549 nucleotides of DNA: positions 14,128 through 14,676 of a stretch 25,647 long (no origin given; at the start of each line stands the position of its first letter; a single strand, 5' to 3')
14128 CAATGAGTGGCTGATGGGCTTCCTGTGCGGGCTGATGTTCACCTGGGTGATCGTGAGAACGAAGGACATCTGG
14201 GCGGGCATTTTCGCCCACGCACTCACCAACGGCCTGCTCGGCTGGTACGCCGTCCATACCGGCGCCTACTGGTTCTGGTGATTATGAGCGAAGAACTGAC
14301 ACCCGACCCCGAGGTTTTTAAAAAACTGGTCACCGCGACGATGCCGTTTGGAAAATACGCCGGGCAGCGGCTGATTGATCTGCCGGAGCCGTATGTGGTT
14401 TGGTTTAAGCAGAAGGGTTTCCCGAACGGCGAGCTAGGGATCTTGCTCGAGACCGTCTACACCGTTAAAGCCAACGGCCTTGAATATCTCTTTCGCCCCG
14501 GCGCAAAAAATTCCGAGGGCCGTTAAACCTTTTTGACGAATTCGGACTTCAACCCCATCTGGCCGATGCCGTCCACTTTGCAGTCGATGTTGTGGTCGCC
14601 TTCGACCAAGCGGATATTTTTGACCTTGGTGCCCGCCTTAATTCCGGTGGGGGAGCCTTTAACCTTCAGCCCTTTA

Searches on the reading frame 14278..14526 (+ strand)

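Call 66: search_protein_families(library=pfam, proteins=[window:14278-14526:+], max_evalue=0.01)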
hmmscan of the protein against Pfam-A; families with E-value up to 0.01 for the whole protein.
window:14278-14526:+ (82 aa): 1 family
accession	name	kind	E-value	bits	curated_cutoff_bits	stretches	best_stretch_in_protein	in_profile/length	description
PF12843.12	QSregVF_b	-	1.5e-29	102.1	22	1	10-74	1-65/66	Putative quorum-sensing-regulated virulence factor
